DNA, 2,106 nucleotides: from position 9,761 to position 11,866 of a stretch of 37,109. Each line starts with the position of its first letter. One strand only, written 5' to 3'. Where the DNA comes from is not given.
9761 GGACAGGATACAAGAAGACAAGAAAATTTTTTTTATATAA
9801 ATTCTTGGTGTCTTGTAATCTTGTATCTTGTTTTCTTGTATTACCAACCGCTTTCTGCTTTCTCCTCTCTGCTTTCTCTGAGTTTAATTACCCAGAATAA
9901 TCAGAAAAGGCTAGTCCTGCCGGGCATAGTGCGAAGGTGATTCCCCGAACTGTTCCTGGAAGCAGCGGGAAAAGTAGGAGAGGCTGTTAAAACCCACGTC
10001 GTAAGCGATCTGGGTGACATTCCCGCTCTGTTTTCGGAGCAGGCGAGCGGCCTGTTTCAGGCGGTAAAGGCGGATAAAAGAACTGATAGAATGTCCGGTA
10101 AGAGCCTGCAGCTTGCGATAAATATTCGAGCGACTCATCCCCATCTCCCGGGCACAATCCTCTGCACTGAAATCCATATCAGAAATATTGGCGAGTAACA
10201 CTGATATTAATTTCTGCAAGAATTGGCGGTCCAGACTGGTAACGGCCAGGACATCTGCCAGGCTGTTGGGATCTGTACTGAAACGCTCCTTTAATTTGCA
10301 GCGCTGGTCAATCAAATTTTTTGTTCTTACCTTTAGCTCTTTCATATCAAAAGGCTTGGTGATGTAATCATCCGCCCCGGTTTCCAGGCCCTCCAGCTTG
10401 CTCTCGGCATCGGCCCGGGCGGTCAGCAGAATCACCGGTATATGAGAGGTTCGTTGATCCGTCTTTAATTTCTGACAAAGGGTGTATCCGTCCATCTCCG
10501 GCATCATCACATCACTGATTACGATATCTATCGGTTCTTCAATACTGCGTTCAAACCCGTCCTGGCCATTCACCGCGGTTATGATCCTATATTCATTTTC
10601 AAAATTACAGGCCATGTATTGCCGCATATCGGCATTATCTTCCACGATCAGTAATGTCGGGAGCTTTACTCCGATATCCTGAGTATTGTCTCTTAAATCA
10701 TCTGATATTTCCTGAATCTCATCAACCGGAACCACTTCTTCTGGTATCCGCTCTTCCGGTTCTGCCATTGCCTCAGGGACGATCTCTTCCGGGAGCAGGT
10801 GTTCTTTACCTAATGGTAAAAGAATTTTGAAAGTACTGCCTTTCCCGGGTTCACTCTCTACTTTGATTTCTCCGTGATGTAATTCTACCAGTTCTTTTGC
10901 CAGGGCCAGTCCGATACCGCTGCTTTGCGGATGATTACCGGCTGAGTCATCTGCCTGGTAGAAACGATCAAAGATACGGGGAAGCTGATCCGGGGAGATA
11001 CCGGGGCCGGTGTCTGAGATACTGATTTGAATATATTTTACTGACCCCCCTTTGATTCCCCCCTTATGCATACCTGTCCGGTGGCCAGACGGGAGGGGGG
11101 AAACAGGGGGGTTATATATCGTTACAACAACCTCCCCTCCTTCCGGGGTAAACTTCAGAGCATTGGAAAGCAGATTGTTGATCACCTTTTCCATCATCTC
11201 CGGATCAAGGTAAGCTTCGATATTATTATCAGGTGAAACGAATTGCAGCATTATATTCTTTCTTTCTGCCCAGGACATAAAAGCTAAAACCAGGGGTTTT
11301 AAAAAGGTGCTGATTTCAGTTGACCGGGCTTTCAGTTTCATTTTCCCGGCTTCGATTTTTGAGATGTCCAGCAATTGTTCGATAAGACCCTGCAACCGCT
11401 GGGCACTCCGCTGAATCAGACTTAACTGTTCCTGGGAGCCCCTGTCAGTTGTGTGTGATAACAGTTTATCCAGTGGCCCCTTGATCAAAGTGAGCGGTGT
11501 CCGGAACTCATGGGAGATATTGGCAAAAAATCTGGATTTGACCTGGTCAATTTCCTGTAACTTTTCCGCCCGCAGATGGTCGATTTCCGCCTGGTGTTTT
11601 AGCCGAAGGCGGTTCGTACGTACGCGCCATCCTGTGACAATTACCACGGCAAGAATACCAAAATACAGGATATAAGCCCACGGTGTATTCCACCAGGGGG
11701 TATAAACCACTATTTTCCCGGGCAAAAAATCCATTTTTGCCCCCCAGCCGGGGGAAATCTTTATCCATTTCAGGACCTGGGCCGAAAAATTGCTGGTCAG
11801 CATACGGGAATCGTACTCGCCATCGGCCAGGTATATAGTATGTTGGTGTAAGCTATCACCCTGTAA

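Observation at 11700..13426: Hybrid sensor whose periplasmic domain is a Pmp-like parallel beta-helix instead of the propeller/Y_Y_Y module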

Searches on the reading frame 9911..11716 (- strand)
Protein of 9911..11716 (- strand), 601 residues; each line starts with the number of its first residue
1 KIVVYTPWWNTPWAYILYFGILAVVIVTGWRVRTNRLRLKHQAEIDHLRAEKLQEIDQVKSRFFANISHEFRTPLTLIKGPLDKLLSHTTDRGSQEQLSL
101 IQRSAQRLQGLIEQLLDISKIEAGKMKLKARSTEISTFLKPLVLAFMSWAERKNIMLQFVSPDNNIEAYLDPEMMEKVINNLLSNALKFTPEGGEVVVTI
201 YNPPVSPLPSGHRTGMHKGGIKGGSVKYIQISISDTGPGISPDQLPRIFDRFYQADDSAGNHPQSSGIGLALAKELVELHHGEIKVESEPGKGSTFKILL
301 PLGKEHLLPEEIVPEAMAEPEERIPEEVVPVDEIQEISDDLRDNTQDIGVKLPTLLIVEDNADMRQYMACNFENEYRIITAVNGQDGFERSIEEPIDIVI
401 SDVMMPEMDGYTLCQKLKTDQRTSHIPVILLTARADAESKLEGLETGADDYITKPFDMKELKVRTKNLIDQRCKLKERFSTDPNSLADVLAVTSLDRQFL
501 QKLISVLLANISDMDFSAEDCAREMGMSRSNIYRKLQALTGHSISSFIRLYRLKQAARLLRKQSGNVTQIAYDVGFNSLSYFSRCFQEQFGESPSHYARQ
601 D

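Call 31: find_homologous_proteins(query=window:9911-11716:-, max_evalue=1e-30)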
Query window:9911-11716:- (601 aa): 7984 proteins with E <= 1e-30 among 8000 candidates; the best 120 are listed.
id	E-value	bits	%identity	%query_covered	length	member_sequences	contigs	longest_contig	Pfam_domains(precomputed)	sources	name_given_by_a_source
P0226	5.7e-222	756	41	94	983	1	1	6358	PF12833.14,PF05043.20,PF02518.32,PF00512.32,PF00165.30,PF00072.31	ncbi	-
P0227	8.4e-217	739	41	94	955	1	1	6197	PF12833.14,PF02954.26,PF02518.32,PF00512.32,PF23198.2,PF00165.30,PF00072.31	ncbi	-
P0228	1.0e-195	670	38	99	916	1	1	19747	PF12833.14,PF02954.26,PF02518.32,PF00512.32,PF00165.30,PF00072.31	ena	-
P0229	1.2e-195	670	39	98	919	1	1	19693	PF12833.14,PF02518.32,PF00512.32,PF00165.30,PF00072.31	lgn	-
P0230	1.8e-195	669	55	98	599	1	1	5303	PF12833.14,PF02518.32,PF00512.32,PF00165.30,PF00072.31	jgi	jgi:signal transduction histidine kinase/DNA-binding response OmpR family regulator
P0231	1.1e-194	666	42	99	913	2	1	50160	PF12833.14,PF02954.26,PF02518.32,PF00512.32,PF00165.30,PF00072.31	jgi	-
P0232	7.5e-186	637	55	94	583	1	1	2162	PF12833.14,PF02518.32,PF00512.32,PF00165.30,PF00072.31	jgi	jgi:signal transduction histidine kinase/DNA-binding response OmpR family regulator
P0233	7.9e-185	634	52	100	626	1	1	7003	PF12833.14,PF02518.32,PF00512.32,PF00165.30,PF00072.31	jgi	-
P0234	3.7e-184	632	54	94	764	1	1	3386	PF12833.14,PF02518.32,PF00512.32,PF00165.30,PF00072.31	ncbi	ncbi:MAG: ATP-binding protein, partial [bacterium]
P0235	4.2e-184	631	51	100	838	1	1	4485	PF12833.14,PF07495.20,PF02518.32,PF00512.32,PF00165.30,PF00072.31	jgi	jgi:signal transduction histidine kinase/DNA-binding response OmpR family regulator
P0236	1.1e-183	630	40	90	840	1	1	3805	PF12833.14,PF02518.32,PF00512.32,PF00165.30,PF00072.31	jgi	jgi:DNA-binding response OmpR family regulator/nitrogen-specific signal transduction histidine kinas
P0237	2.1e-183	629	53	99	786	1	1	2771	PF12833.14,PF07495.20,PF02518.32,PF00512.32,PF00165.30,PF00072.31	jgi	-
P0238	4.5e-182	625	50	99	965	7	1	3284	PF12833.14,PF02518.32,PF00512.32,PF00165.30,PF00072.31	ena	-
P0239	2.1e-181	622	54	92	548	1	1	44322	PF12833.14,PF02518.32,PF00512.32,PF00165.30,PF00072.31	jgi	jgi:DNA-binding response OmpR family regulator/nitrogen-specific signal transduction histidine kinas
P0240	2.2e-181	622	54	93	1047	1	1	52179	PF12833.14,PF07695.18,PF02518.32,PF00512.32,PF00165.30,PF00072.31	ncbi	ncbi:MAG: ATP-binding protein [bacterium]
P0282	7.9e-171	588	47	99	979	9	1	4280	PF12833.14,PF13229.13,PF02518.32,PF00512.32,PF00165.30,PF00072.31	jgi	jgi:signal transduction histidine kinase/DNA-binding response OmpR family regulator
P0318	7.7e-167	574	47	99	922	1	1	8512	PF12833.14,PF22847.3,PF00251.27,PF04041.20,PF02518.32,PF00512.32,PF00165.30,PF00072.31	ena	-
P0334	1.1e-165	571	49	99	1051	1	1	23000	PF12833.14,PF04041.20,PF02518.32,PF00512.32,PF00165.30,PF00072.31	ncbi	ncbi:MAG: ATP-binding protein [Bacteroidota bacterium]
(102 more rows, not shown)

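Call 84: find_encoding_contigs(protein=P0318, flank=8000, max_places=2)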
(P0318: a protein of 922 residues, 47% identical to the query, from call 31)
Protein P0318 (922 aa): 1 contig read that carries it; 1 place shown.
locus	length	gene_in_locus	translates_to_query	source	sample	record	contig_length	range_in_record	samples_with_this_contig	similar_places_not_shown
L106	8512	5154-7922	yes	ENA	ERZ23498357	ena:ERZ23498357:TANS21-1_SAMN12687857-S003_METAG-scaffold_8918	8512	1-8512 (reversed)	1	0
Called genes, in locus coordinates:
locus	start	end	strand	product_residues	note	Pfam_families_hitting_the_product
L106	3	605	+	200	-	?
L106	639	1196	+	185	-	PF00128:Alpha-amylase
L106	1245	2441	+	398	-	PF00128:Alpha-amylase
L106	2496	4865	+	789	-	PF16561:AMPK1_CBM, PF00128:Alpha-amylase, PF16657:Malt_amylase_C (weak)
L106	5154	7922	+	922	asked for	PF22847:Glyco_hydro_43_rel (faint), PF00251:Glyco_hydro_32N (faint), PF04041:Glyco_hydro_130 (faint), PF00512:HisKA, PF02518:HATPase_c, PF00072:Response_reg, PF12833:HTH_18, PF00165:HTH_AraC (weak)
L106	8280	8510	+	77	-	?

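Call 85: find_encoding_contigs(protein=P0334, flank=8000, max_places=2)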
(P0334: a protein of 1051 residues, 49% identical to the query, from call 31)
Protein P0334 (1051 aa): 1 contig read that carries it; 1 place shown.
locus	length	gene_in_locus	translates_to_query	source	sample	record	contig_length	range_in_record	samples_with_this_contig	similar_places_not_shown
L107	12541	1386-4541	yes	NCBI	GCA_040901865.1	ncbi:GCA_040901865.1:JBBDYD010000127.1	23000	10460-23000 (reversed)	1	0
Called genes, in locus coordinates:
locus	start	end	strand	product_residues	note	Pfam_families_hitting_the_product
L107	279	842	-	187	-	-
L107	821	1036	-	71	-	PF18993:Rv0078B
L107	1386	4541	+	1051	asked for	PF04041:Glyco_hydro_130 (faint), PF00512:HisKA, PF02518:HATPase_c, PF00072:Response_reg, PF12833:HTH_18, PF00165:HTH_AraC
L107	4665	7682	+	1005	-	-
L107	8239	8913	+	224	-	-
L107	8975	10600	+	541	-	PF14312:FG-GAP_2 (faint), PF27824:KH_PARP10 (faint), PF18962:Por_Secre_tail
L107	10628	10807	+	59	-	PF00589:Phage_integrase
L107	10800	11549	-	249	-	PF20434:BD-FAE, PF00135:COesterase (weak), PF07859:Abhydrolase_3, PF01738:DLH (faint), PF02230:Abhydrolase_2 (faint), PF00326:Peptidase_S9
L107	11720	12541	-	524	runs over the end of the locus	-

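Call 93: search_protein_families(library=pfam, proteins=[P0282], max_evalue=0.001)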
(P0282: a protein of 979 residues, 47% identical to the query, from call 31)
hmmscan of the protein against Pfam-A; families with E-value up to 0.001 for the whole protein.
P0282 (979 aa): 6 families
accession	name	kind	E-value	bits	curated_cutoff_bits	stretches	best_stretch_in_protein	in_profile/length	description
PF02518.31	HATPase_c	-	6.2e-31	107.6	26.4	1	566-675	2-109/111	Histidine kinase-, DNA gyrase B-, and HSP90-like ATPase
PF00072.30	Response_reg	-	1.2e-26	93.5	30.2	1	732-841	2-110/111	Response regulator receiver domain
PF12833.13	HTH_18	-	1.1e-20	74.1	33.6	1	899-974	3-78/80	Helix-turn-helix domain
PF00512.31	HisKA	-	6.9e-18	64.9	26.9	1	455-519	2-66/66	His Kinase A (phospho-acceptor) domain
PF00165.29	HTH_AraC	-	4.9e-12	46.1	26.6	1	942-971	10-38/42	Bacterial regulatory helix-turn-helix proteins, AraC family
PF13229.12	Beta_helix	-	2.9e-06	27.4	25.9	1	150-267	46-149/158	Right handed beta helix region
